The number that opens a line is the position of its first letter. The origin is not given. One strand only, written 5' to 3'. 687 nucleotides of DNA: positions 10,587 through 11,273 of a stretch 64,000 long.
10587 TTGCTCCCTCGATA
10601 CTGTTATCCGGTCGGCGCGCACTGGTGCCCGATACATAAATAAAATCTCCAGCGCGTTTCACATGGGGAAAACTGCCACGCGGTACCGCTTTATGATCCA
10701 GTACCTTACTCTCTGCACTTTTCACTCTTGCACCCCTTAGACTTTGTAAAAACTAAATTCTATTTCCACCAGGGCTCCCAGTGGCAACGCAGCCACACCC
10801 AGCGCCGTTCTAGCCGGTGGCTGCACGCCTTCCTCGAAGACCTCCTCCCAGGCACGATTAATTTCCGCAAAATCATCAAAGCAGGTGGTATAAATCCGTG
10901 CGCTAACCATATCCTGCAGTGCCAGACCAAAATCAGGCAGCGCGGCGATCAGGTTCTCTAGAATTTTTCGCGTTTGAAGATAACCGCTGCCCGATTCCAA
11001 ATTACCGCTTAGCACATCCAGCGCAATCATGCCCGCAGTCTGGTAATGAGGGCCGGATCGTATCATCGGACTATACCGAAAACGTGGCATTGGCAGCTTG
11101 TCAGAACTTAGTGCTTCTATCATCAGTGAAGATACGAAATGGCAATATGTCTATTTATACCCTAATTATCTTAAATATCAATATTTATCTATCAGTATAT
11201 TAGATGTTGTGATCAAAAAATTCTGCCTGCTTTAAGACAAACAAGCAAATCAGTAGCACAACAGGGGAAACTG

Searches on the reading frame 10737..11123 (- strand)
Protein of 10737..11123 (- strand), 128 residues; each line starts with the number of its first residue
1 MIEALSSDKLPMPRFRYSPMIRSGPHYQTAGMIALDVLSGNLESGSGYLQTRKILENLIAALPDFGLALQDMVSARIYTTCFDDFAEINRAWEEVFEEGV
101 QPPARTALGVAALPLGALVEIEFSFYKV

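Call 3: search_protein_families(library=pfam, proteins=[window:10737-11123:-], max_evalue=0.01)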
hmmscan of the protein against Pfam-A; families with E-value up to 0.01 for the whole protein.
window:10737-11123:- (128 aa): 1 family
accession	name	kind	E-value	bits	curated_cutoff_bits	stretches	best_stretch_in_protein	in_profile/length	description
PF01042.26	Ribonuc_L-PSP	-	4.3e-23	82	27.3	1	11-123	5-117/121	Endoribonuclease L-PSP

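Call 4: search_protein_families(library=ncbifam, proteins=[window:10737-11123:-], max_evalue=0.01)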
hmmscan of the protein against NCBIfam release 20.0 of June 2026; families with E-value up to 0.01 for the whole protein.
window:10737-11123:- (128 aa): 3 families
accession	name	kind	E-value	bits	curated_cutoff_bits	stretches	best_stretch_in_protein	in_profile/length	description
TIGR00004.1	TIGR00004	subfamily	4.5e-18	65.6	106.25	1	4-123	3-121/125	Rid family detoxifying hydrolase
NF008490.0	PRK11401.1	equivalog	1.4e-07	31.5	222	1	29-122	29-122/129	enamine/imine deaminase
TIGR03610.1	RutC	equivalog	1.2e-06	28.7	169.1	1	17-121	18-120/127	pyrimidine utilization protein C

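Call 75: search_dna_similar(query=window:10737-11123:-, collection=plasmids, mode=protein, max_evalue=1e-10, max_rows=20)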
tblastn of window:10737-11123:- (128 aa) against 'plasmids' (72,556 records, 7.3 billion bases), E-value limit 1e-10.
Records with a match: 7; places in all: 7; records where one place covers at least 80% of the query: 6.
Best place of each record, by identity: <60% 7.
By first word of the organism name: Polaromonas 2; Diaphorobacter 1; Comamonas 1; Burkholderia 1; Pseudomonas 1; Ensifer 1.
By predicted mobility (MOB-suite, as given by PLSDB): conjugative 4; non-mobilizable 3.
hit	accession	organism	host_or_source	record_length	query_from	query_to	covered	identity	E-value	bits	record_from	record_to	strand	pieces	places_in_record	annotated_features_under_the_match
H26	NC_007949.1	Polaromonas sp. JS666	-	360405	1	127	99%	54.3%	3e-30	120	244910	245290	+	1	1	RidA family protein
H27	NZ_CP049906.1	Diaphorobacter sp. HDW4B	single bacterial strain,Hydrophilus ...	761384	1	127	99%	51.9%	7e-28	113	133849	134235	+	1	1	RidA family protein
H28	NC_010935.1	Comamonas testosteroni CNB-1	-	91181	5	125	95%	49.6%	1e-22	99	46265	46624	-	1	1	RidA family protein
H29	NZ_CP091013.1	Burkholderia cenocepacia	-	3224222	3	125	96%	48.8%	1e-23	101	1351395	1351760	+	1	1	none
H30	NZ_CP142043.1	Pseudomonas veronii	cell culture,ground water from aniline ...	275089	5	125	95%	45.5%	2e-16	81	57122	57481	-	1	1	RidA family protein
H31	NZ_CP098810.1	Ensifer adhaerens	whole organism,soil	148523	8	127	94%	45.8%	2e-20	92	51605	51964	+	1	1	RidA family protein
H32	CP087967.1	Polaromonas sp. P1-6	cell culture,cave ground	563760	13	106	73%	51.1%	7e-24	102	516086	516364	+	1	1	RidA family protein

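Call 76: get_annotated_region(hit=H28, flank=6000)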
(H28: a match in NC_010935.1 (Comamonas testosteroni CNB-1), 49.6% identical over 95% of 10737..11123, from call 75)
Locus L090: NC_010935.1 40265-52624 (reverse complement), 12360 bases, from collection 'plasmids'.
description: Comamonas testosteroni CNB-1 plasmid pCNB, complete sequence
organism: Comamonas testosteroni CNB-1 (NCBI taxid 543891)
taxonomy: Bacteria; Pseudomonadota; Betaproteobacteria; Burkholderiales; Comamonadaceae; Comamonas; Comamonas testosteroni; Comamonas testosteroni CNB-1
host: -; source: -; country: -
typing (MOB-suite, as given by PLSDB): conjugative; replicon IncP; relaxase MOBP; mating-pair formation MPF_T
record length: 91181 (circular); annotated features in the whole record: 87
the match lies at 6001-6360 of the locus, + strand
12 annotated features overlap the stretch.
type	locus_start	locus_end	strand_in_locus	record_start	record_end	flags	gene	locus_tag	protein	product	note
CDS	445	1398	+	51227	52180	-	-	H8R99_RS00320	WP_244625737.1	tripartite tricarboxylate transporter substrate binding protein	-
CDS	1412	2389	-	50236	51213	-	-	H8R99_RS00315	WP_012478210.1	LysR family transcriptional regulator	-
CDS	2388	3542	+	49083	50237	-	-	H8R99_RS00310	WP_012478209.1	muconate/chloromuconate family cycloisomerase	-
CDS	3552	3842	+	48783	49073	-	catC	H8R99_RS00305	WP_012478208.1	muconolactone Delta-isomerase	GO:0042952 - beta-ketoadipate pathway [Evidence IEA]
CDS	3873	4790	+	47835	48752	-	-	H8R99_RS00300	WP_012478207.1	dioxygenase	GO:0009712 - catechol-containing compound metabolic process [Evidence IEA]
CDS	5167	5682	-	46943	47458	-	-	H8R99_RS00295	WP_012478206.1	MarR family transcriptional regulator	GO:0006355 - regulation of DNA-templated transcription [Evidence IEA]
CDS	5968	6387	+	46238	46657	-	-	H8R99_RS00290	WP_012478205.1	RidA family protein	-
CDS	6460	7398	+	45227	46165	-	cnbCb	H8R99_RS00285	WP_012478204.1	2-aminophenol 1,6-dioxygenase subunit beta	-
CDS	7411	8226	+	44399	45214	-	-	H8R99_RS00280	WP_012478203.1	2-aminophenol 1,6-dioxygenase subunit alpha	-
CDS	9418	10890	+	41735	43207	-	-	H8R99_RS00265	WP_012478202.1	2-hydroxymuconic semialdehyde dehydrogenase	-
CDS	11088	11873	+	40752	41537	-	dmpE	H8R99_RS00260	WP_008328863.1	2-oxopent-4-enoate hydratase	-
CDS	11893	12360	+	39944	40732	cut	dmpH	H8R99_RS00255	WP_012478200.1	2-oxo-3-hexenedioate decarboxylase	-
